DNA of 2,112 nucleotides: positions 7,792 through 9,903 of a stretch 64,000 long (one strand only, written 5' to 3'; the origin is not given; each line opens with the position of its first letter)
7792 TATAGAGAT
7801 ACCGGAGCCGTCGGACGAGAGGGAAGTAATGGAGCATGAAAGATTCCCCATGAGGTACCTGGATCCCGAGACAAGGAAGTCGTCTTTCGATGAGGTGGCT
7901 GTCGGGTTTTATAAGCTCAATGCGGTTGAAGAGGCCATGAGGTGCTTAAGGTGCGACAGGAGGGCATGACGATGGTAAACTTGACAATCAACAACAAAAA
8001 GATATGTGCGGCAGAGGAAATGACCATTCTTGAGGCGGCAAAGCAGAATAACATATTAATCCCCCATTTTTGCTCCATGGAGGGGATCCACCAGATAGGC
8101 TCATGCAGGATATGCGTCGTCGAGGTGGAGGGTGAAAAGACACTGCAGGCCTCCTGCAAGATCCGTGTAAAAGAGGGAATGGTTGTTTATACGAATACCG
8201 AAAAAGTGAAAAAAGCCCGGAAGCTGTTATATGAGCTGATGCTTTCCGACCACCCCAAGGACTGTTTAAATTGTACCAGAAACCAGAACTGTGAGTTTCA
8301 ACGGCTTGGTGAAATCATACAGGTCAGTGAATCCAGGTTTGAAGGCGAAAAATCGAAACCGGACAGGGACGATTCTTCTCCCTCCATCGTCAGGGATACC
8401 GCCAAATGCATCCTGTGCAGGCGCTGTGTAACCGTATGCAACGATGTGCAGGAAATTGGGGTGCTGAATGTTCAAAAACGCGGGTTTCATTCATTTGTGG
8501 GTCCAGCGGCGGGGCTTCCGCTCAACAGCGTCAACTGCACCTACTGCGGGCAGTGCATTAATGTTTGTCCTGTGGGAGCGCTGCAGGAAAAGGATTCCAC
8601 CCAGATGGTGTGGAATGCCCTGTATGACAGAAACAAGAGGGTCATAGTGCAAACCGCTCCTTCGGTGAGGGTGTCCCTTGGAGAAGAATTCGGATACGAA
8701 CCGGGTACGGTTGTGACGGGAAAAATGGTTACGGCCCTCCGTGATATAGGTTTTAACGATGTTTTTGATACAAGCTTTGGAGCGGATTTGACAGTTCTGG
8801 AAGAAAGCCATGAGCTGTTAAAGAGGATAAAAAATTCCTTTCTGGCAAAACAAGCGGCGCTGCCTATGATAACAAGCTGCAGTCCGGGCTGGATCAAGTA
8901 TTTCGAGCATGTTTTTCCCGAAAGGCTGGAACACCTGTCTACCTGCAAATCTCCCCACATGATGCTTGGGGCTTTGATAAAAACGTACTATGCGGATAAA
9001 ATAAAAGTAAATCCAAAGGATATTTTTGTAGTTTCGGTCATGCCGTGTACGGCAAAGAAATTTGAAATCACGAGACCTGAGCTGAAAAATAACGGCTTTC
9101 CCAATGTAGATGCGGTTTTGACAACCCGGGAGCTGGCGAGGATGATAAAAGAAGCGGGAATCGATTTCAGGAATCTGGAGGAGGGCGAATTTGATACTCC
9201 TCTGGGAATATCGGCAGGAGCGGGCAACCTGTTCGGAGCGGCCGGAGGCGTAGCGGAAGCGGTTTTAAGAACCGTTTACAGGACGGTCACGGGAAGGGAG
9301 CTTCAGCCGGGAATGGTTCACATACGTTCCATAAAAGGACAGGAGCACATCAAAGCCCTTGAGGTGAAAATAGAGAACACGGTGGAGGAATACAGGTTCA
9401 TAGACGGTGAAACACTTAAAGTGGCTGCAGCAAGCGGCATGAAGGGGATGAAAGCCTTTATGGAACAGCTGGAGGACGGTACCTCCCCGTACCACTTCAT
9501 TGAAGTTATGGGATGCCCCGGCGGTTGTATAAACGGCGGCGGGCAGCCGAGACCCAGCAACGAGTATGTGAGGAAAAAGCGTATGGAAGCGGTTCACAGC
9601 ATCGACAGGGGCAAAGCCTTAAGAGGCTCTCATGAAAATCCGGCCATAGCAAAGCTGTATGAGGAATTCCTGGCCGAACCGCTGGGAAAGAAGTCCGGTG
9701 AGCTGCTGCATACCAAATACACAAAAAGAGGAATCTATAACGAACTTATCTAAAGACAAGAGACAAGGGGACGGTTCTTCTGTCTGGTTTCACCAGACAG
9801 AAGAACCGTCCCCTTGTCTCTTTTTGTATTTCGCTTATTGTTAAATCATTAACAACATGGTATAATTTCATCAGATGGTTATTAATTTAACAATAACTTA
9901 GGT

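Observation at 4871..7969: NuoF-type hydrogenase subunit fused to a GltD/NfnB-type NAD(P)H-FAD-FeS module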

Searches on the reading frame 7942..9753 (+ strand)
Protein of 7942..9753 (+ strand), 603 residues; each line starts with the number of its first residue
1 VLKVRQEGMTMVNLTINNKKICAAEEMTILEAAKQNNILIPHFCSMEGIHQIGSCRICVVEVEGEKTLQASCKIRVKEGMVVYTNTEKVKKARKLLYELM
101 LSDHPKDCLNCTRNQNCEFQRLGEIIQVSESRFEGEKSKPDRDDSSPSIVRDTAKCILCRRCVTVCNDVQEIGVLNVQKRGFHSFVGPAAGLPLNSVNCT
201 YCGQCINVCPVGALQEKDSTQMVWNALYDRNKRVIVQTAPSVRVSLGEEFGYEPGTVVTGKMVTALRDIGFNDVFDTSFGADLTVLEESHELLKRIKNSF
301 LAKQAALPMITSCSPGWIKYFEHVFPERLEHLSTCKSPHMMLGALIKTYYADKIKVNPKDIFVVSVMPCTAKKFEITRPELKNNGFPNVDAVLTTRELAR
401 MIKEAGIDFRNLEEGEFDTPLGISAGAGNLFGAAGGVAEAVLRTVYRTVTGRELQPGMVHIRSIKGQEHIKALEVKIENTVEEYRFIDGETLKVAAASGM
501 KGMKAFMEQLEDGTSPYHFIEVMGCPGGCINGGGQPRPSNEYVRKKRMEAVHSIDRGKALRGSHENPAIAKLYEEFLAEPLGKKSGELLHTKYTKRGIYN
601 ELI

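Call 6: search_protein_families(library=pfam, proteins=[window:7942-9753:+])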
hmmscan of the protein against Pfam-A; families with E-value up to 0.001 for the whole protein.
window:7942-9753:+ (603 aa): 13 families
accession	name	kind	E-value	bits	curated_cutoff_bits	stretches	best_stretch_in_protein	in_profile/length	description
PF02906.19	Fe_hyd_lg_C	-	4e-96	321.8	22.1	1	232-533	1-245/245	Iron only hydrogenase large subunit, C-terminal domain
PF02256.22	Fe_hyd_SSU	-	2.3e-21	76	24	1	543-596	3-56/56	Iron hydrogenase small subunit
PF13510.11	Fer2_4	-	2.7e-17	63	22.8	1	10-86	2-81/82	2Fe-2S iron-sulfur cluster binding domain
PF10588.14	NADH-G_4Fe-4S_3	-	2e-11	43.6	27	1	93-132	1-40/40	NADH-ubiquinone oxidoreductase-G iron-sulfur binding region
PF22117.2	Fer4_Nqo3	-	4.9e-09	36.7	27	1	147-214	2-66/67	NADH-quinone oxidoreductase subunit 3, ferredoxin-like domain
PF12838.12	Fer4_7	-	8.8e-09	36.1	27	1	155-213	1-52/52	4Fe-4S dicluster domain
PF13237.11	Fer4_10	-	7.5e-08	32.6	25.5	0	149-170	2-26/53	4Fe-4S dicluster domain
PF00037.32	Fer4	-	2.7e-06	27.4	21.1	1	198-214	7-23/24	4Fe-4S binding domain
PF00111.32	Fer2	-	5.5e-06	26.7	21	1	19-69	6-53/77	2Fe-2S iron-sulfur cluster binding domain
PF13187.11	Fer4_9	-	1.2e-05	25.7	27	1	198-223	1-26/52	4Fe-4S dicluster domain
PF14697.11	Fer4_21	-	1.5e-05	25.5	35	1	152-213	4-56/59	4Fe-4S dicluster domain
PF13484.11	Fer4_16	-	0.00024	22.3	30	1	198-221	1-23/66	4Fe-4S double cluster binding domain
PF12837.12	Fer4_6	-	0.00029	21.1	25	1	149-166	2-19/24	4Fe-4S binding domain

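Call 7: search_protein_families(library=ncbifam, proteins=[window:7942-9753:+])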
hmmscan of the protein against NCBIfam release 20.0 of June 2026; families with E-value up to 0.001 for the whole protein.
window:7942-9753:+ (603 aa): 24 families
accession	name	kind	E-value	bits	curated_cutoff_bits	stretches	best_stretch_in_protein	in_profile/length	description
NF040763.1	FeFe_hydrog_A6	exception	2e-253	842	765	1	12-596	1-571/571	NADH-dependent [FeFe] hydrogenase, group A6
NF040762.1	Hydr_FeFe_Clost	exception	9.6e-170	565.9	900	1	13-594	2-572/572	ferredoxin hydrogenase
TIGR02512.1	FeFe_hydrog_A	subfamily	9.6e-148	492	405.95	1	148-537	1-374/375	[FeFe] hydrogenase, group A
NF005745.0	PRK07569.1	equivalog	1.3e-56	191.6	333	1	9-221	1-214/238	bidirectional hydrogenase complex protein HoxU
TIGR04105.1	FeFe_hydrog_B1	subfamily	2.5e-53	181.4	450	2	152-489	140-445/462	monomeric [FeFe] hydrogenase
TIGR01973.1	NuoG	equivalog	6.8e-46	157.3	470.05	1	14-218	1-202/606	NADH-quinone oxidoreductase subunit NuoG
NF006305.0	PRK08493.1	equivalog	1.2e-36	126.1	591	1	11-218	1-225/819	NADH-quinone oxidoreductase subunit G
NF005895.0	PRK07860.1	equivalog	2.5e-32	111.8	802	1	8-215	14-221/811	NADH-quinone oxidoreductase subunit G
NF009454.0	PRK12814.1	equivalog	1.9e-22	79.4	916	1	9-109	1-101/657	putative NADPH-dependent glutamate synthase small subunit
NF006221.0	PRK08348.1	subfamily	6.2e-08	32.4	124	1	147-229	37-107/136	NADH-plastoquinone oxidoreductase subunit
NF004541.0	PRK05888.2-2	equivalog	3.2e-06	27.1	217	1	197-226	94-123/168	NADH-quinone oxidoreductase subunit NuoI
NF004546.0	PRK05888.3-3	equivalog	6e-06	25.8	260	1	149-229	59-139/196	NADH-quinone oxidoreductase subunit NuoI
TIGR01971.1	NuoI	subfamily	1.1e-05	25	113.05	1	153-223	41-107/121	NADH-quinone oxidoreductase, chain I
NF038355.1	FDH3_beta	equivalog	2.4e-05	24.4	240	1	150-220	6-77/180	formate dehydrogenase FDH3 subunit beta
TIGR02163.1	napH_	subfamily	5.6e-05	22.8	213.05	1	151-215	198-252/255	NapH/MauN family ferredoxin-type protein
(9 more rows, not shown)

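Call 69: search_solved_structures(query=window:7972-9750:+, max_evalue=1e-60)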
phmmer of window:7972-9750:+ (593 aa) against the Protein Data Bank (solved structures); distinct sequences matched with E-value up to 1e-60: 43.
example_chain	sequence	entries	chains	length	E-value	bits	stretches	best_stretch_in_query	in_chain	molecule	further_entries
7q4v_A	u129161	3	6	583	7.8e-173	579.2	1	4-585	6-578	Iron hydrogenase HydA1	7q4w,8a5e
8a6t_A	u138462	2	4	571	1.3e-167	561.9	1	1-586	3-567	Electron bifurcating hydrogenase subunit HydA1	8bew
9rj9_A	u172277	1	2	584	4.2e-130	438.1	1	4-586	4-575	Iron hydrogenase 1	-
4xdd_A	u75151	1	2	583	1.5e-129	436.3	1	4-586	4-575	Iron hydrogenase 1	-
4xdc_A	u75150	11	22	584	1.5e-129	436.3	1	4-586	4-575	Iron hydrogenase 1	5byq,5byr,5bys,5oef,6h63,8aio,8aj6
8cjy_A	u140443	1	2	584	2e-129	435.8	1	4-586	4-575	Iron hydrogenase 1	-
6gm2_A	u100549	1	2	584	3.3e-129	435.1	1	4-586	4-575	Iron hydrogenase 1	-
6yf4_A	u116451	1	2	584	3.3e-129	435.1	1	4-586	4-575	Iron hydrogenase 1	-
6gm8_A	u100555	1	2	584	3.4e-129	435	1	4-586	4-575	Iron hydrogenase 1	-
6gm0_A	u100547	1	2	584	3.4e-129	435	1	4-586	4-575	Iron hydrogenase 1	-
6gm4_A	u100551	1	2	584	3.7e-129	434.9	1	4-586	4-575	Iron hydrogenase 1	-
9rjo_A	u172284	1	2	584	3.9e-129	434.9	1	4-586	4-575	Iron hydrogenase 1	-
1c4a_A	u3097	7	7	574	6.1e-129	434.2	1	4-585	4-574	PROTEIN (FE-ONLY HYDROGENASE) | PROTEIN (PERIPLASMIC HYDROGENASE 1) | Iron hydrogenase 1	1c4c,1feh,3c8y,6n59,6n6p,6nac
6gm1_A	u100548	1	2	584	9e-129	433.7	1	4-586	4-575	Iron hydrogenase 1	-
7qhf_A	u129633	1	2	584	9.7e-129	433.6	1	4-586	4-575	Iron hydrogenase 1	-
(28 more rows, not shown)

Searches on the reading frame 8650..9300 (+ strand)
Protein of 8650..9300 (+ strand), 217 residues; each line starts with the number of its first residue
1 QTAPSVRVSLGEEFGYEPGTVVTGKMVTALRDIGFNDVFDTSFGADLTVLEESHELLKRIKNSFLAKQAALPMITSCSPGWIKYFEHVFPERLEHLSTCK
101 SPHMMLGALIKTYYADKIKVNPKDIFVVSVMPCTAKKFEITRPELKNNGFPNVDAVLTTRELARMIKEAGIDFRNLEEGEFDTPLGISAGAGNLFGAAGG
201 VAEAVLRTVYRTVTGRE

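Call 49: search_solved_structures(query=window:8650-9300:+, max_evalue=1e-10, show_alignments=5)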
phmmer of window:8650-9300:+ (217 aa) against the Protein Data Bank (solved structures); distinct sequences matched with E-value up to 1e-10: 43.
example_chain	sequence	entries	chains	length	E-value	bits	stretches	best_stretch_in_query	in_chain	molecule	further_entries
8a6t_A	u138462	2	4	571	8.5e-73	247.5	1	1-217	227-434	Electron bifurcating hydrogenase subunit HydA1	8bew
7qv7_D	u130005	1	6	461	1.5e-72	246.6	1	1-215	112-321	Hydrogen dependent carbon dioxide reductase subunit HydA2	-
7q4v_A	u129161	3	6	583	6.7e-72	244.5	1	1-211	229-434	Iron hydrogenase HydA1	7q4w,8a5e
1e08_A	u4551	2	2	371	2.7e-67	229.5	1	3-216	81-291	[FE]-HYDROGENASE (LARGE SUBUNIT) | PERIPLASMIC [FE] HYDROGENASE LARGE SUBUNIT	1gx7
9r9v_A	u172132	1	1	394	3.1e-67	229.3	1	3-216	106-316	Periplasmic [Fe] hydrogenase large subunit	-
6sg2_AAA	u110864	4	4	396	3.1e-67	229.3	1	3-216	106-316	Periplasmic [Fe] hydrogenase large subunit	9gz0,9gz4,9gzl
9hpx_A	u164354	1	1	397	3.2e-67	229.3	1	3-216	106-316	Periplasmic [Fe] hydrogenase large subunit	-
8rtg_A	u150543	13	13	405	3.3e-67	229.2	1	3-216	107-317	Periplasmic [Fe] hydrogenase large subunit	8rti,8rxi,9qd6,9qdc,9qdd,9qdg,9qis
1hfe_L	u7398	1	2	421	3.4e-67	229.2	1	3-216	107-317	PROTEIN (FE-ONLY HYDROGENASE (E.C.1.18.99.1) (LARGER SUBUNIT))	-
9gnk_A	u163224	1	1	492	4.8e-67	228.7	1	3-216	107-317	Periplasmic [Fe] hydrogenase large subunit,Periplasmic [Fe] hydrogenase small subunit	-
8ru6_B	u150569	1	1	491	4.9e-67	228.6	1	3-216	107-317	Periplasmic [Fe] hydrogenase large subunit,CpI,Periplasmic [Fe] hydrogenase small subunit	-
8ryh_A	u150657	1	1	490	5e-67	228.6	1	3-216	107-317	Periplasmic [Fe] hydrogenase large subunit,Periplasmic [Fe] hydrogenase small subunit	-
9gbu_A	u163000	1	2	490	5e-67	228.6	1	3-216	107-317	Periplasmic [Fe] hydrogenase large subunit,Periplasmic [Fe] hydrogenase small subunit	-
8bj7_A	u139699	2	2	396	5.7e-66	225.2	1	3-216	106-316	Periplasmic [Fe] hydrogenase large subunit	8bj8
8rxj_A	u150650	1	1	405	6.1e-66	225.1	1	3-216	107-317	Periplasmic [Fe] hydrogenase large subunit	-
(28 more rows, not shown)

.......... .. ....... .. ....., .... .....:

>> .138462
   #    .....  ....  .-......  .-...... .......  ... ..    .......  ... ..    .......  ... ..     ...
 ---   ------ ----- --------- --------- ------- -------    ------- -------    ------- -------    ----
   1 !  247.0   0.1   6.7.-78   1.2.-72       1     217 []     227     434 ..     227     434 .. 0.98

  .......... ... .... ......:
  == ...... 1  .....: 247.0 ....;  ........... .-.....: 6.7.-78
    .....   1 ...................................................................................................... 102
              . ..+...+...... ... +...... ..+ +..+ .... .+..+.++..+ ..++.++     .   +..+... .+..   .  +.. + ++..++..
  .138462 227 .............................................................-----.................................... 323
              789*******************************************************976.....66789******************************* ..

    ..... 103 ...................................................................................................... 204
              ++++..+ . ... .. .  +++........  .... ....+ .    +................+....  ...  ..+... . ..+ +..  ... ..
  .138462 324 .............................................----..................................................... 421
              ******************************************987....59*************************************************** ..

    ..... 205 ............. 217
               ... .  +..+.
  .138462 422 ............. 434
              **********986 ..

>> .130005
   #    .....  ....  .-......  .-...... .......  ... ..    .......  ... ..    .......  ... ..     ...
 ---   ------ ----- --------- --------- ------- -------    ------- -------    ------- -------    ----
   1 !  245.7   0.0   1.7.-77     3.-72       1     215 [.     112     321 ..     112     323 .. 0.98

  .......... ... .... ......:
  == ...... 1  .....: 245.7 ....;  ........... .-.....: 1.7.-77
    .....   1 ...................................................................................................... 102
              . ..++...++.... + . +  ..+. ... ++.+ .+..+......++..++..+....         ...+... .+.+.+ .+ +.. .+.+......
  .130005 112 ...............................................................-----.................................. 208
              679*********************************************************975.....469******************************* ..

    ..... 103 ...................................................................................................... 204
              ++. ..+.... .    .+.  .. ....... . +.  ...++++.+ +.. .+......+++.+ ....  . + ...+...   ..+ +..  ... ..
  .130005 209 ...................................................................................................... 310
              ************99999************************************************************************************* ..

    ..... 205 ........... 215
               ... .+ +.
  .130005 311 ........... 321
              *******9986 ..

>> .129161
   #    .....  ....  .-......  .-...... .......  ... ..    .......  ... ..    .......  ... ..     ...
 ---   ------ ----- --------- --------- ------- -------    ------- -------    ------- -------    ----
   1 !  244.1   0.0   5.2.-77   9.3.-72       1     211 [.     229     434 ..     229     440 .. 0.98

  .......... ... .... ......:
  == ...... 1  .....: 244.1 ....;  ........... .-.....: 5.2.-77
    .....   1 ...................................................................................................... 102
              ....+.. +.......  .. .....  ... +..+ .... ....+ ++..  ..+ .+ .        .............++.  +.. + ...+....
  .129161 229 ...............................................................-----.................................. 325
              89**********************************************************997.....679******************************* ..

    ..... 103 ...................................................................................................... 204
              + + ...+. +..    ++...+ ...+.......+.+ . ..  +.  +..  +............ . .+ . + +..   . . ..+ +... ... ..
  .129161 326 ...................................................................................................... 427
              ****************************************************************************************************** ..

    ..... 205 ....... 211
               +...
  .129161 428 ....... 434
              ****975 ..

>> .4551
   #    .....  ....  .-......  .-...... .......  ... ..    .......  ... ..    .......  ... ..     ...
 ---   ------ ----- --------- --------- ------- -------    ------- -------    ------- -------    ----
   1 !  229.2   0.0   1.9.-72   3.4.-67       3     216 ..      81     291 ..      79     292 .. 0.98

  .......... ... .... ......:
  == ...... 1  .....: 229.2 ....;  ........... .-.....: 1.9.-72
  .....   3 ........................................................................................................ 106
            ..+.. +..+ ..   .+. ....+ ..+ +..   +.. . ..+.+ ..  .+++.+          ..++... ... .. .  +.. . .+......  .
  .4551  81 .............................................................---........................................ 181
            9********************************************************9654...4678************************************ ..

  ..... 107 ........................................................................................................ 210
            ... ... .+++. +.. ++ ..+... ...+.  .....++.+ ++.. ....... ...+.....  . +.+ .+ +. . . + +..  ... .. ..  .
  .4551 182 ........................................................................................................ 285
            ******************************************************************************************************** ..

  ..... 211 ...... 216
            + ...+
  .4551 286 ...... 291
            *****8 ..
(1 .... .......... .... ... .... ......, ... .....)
